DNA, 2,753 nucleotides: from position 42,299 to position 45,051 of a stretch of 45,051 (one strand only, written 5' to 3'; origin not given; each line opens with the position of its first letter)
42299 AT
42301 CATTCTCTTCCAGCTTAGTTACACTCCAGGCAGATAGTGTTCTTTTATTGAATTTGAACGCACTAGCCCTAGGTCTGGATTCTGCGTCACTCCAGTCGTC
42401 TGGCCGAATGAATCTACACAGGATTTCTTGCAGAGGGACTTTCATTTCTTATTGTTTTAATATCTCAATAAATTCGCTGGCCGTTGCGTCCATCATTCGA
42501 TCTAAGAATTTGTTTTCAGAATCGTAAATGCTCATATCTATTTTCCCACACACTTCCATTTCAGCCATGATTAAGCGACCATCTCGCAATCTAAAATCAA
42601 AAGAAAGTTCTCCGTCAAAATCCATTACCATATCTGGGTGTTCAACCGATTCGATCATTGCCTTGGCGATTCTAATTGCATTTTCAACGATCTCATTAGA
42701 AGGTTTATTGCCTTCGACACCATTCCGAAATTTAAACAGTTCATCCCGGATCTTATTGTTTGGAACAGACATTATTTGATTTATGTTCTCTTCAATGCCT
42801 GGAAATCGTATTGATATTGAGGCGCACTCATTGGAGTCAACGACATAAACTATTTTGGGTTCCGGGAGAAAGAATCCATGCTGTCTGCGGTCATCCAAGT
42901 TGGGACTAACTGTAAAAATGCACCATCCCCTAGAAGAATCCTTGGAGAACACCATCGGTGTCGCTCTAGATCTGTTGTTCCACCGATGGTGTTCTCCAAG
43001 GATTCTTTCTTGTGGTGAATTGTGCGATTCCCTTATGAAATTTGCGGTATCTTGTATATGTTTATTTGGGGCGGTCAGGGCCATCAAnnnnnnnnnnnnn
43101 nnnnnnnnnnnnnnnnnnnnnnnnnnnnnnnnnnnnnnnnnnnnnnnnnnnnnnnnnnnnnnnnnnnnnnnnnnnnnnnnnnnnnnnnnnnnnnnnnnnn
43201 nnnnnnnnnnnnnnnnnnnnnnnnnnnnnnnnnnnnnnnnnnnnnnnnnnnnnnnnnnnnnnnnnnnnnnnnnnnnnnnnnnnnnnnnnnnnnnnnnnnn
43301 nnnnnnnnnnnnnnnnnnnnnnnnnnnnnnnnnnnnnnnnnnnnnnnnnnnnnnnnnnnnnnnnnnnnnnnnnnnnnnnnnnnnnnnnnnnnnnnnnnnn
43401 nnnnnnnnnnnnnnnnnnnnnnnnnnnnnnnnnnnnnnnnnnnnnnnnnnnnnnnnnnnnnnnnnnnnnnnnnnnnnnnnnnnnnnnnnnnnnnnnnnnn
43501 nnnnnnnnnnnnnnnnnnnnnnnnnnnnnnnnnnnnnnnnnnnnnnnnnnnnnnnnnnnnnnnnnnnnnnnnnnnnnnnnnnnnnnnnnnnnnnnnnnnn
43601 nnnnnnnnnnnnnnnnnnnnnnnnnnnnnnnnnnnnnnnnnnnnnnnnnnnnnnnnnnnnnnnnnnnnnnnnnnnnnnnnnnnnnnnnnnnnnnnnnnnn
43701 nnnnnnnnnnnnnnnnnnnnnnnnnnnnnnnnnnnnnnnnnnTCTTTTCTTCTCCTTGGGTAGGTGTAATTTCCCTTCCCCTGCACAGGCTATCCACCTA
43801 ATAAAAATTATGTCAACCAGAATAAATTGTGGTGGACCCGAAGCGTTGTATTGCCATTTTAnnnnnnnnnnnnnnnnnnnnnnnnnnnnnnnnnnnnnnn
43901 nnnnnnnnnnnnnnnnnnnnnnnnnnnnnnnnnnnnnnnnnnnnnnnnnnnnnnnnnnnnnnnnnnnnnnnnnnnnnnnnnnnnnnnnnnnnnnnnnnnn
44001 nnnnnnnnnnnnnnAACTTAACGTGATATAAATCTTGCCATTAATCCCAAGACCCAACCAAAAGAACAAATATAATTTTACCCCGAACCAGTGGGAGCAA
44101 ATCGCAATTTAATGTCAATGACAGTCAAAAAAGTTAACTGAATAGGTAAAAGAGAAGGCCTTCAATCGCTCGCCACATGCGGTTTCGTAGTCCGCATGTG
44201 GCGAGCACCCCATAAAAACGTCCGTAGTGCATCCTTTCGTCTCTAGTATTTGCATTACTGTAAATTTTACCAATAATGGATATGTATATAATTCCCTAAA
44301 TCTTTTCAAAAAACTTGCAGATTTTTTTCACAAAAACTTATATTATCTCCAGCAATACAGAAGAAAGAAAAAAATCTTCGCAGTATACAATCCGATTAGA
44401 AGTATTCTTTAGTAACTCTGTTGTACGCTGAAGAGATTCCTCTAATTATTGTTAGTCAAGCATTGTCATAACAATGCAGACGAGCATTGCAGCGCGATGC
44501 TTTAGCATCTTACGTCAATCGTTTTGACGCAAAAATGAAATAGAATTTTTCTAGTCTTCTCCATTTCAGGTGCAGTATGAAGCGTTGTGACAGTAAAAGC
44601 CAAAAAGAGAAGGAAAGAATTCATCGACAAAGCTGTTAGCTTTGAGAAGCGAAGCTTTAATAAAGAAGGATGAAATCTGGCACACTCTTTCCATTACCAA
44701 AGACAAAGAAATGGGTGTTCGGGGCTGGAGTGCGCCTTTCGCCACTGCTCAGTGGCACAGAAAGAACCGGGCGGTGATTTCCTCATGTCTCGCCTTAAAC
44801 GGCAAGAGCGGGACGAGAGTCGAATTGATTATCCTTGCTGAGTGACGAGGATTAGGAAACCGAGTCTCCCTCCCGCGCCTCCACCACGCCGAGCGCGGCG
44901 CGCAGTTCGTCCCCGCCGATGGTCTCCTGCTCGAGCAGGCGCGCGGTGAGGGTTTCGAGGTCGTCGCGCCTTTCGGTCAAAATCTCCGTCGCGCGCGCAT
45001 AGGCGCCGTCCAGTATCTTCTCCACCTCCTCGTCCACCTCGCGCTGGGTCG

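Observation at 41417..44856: Perfect 20-bp direct repeat brackets a 3.4-kb insertion and duplicates the shared stop-codon junction of two convergent genes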

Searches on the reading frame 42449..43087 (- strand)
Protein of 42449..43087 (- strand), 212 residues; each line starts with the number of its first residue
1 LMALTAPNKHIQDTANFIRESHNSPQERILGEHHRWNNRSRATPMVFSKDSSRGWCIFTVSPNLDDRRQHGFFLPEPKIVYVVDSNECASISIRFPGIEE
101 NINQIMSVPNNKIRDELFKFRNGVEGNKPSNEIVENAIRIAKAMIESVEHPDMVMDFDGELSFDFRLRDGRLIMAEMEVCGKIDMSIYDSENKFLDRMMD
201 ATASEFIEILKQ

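Call 7: search_protein_families(library=pfam, proteins=[window:42449-43087:-], max_evalue=0.1)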
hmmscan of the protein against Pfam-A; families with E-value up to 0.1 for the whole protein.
window:42449-43087:- (212 aa): 0 families

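Call 8: search_protein_families(library=padloc, proteins=[window:42449-43087:-], max_evalue=0.1)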
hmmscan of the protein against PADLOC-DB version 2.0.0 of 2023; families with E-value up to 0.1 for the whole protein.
window:42449-43087:- (212 aa): 0 families

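Call 45: search_protein_families(library=phrogs, proteins=[window:42449-43087:-], max_evalue=0.01)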
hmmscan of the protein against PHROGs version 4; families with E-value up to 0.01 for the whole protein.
window:42449-43087:- (212 aa): 0 families

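Call 46: search_protein_families(library=ncbifam, proteins=[window:42449-43087:-], max_evalue=0.01)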
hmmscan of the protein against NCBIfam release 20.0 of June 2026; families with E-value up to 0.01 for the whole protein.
window:42449-43087:- (212 aa): 0 families

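Call 57: search_protein_representatives(protein=window:42449-43087:-)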
Query: 212 residues. Proteins with E-value up to 0.001 (for the whole library): 172; up to 1e-10: 47; up to 1e-30: 1. The best 150 are listed.
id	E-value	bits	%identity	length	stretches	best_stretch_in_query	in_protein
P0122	1.7e-138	475.3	100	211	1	2-212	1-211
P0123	1.0e-23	100.5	45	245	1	95-211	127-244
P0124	6.8e-23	97.9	51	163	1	107-209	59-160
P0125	9.4e-22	94.1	54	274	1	112-211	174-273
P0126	3.8e-21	92.1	46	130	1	106-211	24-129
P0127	8.6e-21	91.0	48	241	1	112-209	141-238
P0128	1.4e-20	90.3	49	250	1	115-211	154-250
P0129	4.2e-19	85.5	44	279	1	105-210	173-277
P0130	6.8e-19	84.8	45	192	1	100-211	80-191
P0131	9.0e-19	84.4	45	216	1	110-211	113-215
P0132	1.6e-18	83.6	43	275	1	105-211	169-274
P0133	3.2e-18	82.6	47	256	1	106-210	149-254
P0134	8.3e-18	81.2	45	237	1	113-211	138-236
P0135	2.8e-17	79.5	45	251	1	108-211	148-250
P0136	5.7e-17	78.5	42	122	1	101-211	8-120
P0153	2.9e-13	66.4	38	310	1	116-211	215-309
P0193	8.9e-09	51.8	35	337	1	85-210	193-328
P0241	4.2e-06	43.0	35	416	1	119-206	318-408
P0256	2.7e-05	40.4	31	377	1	97-205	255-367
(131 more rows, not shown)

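Call 58: search_protein_families(library=pfam, proteins=[P0123, P0125, P0127, P0128, P0129, P0132, P0153, P0193, P0241, P0256], max_evalue=0.01)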
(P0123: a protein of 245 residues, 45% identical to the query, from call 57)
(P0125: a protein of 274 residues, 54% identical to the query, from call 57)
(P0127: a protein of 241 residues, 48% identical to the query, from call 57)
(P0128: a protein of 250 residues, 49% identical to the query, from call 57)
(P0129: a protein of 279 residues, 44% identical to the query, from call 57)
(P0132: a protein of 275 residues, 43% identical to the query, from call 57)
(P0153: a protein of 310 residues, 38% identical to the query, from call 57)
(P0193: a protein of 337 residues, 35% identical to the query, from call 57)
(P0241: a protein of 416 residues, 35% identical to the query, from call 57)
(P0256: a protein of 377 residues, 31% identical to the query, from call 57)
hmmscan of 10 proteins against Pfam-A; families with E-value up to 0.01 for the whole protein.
P0123 (245 aa): 0 families

P0125 (274 aa): 0 families

P0127 (241 aa): 0 families

P0128 (250 aa): 0 families

P0129 (279 aa): 0 families

P0132 (275 aa): 0 families

P0153 (310 aa): 0 families

P0193 (337 aa): 0 families

P0241 (416 aa): 2 families
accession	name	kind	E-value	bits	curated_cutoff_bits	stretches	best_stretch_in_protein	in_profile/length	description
PF22608.2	DNAX_ATPase_lid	-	0.00013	22.1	27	0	189-220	5-36/49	DNA polymerase III clamp loader subunit, ATPase lid domain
PF20803.2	PaaX_M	-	0.0058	17.1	24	0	218-253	23-58/83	PaaX protein central Cas2-like domain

P0256 (377 aa): 0 families

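Call 68: predict_structure(alignment_id=A2)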
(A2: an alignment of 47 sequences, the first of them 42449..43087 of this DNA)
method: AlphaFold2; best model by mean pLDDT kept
length: 212 residues; sequences in the alignment: 47
mean_pLDDT: 76.3   pTM: 0.59
mean pLDDT of the five models: 76.3, 76.1, 75.6, 75.3, 71.7
residues with pLDDT >= 90: 111; 70-90: 4; 50-70: 65; < 50: 32
segments of 3 or more residues with pLDDT < 50: 1-6, 24-39, 69-73
pLDDT, mean of each block of 10 residues (from residue 1): 43 60 45 45 56 60 51 50 57 64 93 98 96 97 97 98 97 98 98 98 97 93
secondary structure, 60 per line:
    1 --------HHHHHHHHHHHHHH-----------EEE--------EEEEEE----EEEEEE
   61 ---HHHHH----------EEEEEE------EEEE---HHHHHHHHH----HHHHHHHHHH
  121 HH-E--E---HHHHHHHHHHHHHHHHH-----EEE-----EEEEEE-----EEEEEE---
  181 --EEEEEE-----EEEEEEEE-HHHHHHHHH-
elements in order: H9-22 E34-36 E45-50 E55-60 H64-68 E79-84 E91-94 H98-106 H111-122 H131-147 E153-155 E161-166 E172-177 E183-188 E194-201 H203-211

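Call 72: fold_search(model_id=the predicted structure, library=pdb)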
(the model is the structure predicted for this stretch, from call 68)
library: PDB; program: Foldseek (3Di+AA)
matches with E <= 10: 837; with E <= 0.001: 0
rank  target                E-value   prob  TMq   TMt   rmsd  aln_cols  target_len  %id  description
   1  3to1_A                1.4e-02  0.23  0.14  0.14  19.0       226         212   12  Two surfaces on Rtt106 mediate histone binding and chaperone activity (released 2011-12-21)
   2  4nf9_B                1.7e-02  0.35  0.21  0.21  12.5       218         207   11  Structure of the Knl1/Nsl1 complex (released 2014-03-19)
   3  7n9f_u                5.4e-02  0.14  0.15  0.07  20.5       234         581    9  Structure of the in situ yeast NPC (released 2022-01-26)
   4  9a5z_A                5.7e-02  0.18  0.11  0.15  18.8       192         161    8  Integrative model of YPMB-MREC by crosslinking MS and deep learning (released 2024-09-18)
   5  7ena_q                6.7e-02  0.35  0.24  0.12  14.7       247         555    6  TFIID-based PIC-Mediator holo-complex in pre-assembled state (pre-hPIC-MED) (released 2021-05-26)
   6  9azz_A                7.5e-02  0.60  0.21  0.25  16.6       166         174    7  Crystal structure of outer membrane lipoprotein carrier protein (LolA) from Ehrlichia ruminantium (released 2024-03-20)
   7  9j25_C                1.1e-01  0.75  0.20  0.11   6.4        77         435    8  Structural basis of the bifunctionality of M. salinexigens ZYF650T glucosylglycerol phosphorylase in glucosylglycerol  (released 2025-09-03)
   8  5uw3_C                1.1e-01  0.13  0.15  0.05  19.3       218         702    9  PCY1 in Complex with Follower Peptide (released 2017-05-31)
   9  4fmd_E                1.3e-01  0.84  0.23  0.15  11.2        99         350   11  EspG-Rab1 complex structure at 3.05 A (released 2012-09-05)
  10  1r7a_A                1.8e-01  0.75  0.19  0.09   6.3        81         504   14  Sucrose Phosphorylase from Bifidobacterium adolescentis (released 2004-02-10)
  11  1ua8                  1.8e-01  0.18  0.18  0.21  18.1       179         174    9  Crystal structure of the lipoprotein localization factor, LolA (released 2003-07-15)
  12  4r5o_A                2.0e-01  0.10  0.13  0.07  20.1       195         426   10  Crystal structure of a Quinonprotein alcohol dehydrogenase-like protein (BT1487) from Bacteroides thetaiotaomicron VPI (released 2014-09-10)
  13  4r5o_D                2.1e-01  0.10  0.14  0.08  19.2       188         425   10  Crystal structure of a Quinonprotein alcohol dehydrogenase-like protein (BT1487) from Bacteroides thetaiotaomicron VPI (released 2014-09-10)
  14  7enc_q                2.3e-01  0.20  0.24  0.12  14.7       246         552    6  TFIID-based PIC-Mediator holo-complex in fully-assembled state (hPIC-MED) (released 2021-05-26)
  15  7kyx                  2.3e-01  0.09  0.13  0.07  19.2       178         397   13  Crystal structure of human CORO6 (released 2021-01-27)
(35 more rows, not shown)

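Call 84: list_cluster_members(proteins=[P0123, P0124, P0125, P0127, P0128, P0129, P0130, P0131, P0132, P0133])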
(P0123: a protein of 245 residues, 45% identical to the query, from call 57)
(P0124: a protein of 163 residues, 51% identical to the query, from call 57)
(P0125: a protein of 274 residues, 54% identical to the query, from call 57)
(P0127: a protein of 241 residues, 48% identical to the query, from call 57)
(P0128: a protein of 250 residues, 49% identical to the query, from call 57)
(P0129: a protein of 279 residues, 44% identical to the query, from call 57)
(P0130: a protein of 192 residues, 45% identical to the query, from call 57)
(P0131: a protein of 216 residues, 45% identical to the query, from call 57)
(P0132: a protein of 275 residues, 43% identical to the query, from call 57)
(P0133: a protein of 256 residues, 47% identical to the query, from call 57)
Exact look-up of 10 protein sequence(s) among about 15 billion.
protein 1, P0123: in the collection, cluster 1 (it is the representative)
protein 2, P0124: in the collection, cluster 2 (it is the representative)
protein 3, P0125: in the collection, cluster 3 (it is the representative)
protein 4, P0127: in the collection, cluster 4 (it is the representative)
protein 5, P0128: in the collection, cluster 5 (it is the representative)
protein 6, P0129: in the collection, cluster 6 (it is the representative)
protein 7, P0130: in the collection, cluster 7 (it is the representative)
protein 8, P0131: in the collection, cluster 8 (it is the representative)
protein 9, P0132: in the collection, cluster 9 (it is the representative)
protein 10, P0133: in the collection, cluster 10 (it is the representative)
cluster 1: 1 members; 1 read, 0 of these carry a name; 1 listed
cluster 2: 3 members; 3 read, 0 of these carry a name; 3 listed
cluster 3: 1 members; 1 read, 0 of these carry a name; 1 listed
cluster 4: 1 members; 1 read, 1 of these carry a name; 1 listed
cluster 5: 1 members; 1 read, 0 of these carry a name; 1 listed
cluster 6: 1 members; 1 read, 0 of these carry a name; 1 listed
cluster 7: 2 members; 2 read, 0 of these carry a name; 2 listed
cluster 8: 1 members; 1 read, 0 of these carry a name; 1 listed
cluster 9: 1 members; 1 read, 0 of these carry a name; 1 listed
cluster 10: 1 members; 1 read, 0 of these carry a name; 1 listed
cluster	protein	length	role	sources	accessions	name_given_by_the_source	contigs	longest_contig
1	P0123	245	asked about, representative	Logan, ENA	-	-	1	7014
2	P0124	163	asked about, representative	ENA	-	-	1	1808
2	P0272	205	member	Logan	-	-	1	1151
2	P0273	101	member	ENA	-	-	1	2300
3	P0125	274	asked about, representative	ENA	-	-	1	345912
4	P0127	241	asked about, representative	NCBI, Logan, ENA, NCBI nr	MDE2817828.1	MAG: hypothetical protein OXK81_14185 [Chloroflexota bacterium] | hypothetical protein [Chloroflexota bacterium]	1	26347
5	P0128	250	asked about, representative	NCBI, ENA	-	-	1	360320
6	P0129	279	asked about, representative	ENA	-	-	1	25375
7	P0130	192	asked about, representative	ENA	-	-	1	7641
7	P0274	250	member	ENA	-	-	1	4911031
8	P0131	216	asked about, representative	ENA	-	-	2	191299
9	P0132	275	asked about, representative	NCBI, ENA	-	-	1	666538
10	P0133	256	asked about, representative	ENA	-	-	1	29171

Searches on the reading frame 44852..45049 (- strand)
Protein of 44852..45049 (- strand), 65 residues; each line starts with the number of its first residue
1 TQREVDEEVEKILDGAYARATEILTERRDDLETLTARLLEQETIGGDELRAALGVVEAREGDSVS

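Call 7: search_protein_families(library=pfam, proteins=[window:44852-45049:-], max_evalue=0.1)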
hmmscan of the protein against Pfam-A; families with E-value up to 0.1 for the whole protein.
window:44852-45049:- (65 aa): 1 family
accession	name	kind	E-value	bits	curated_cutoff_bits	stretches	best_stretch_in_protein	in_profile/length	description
PF01434.24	Peptidase_M41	-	1.1e-10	42.1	29.9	1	1-50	140-189/191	Peptidase family M41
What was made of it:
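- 44852..45051 (-): 3' end of ftsH (Peptidase_M41 C-terminus); runs off the window end. Pfam PF01434 (call 7).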
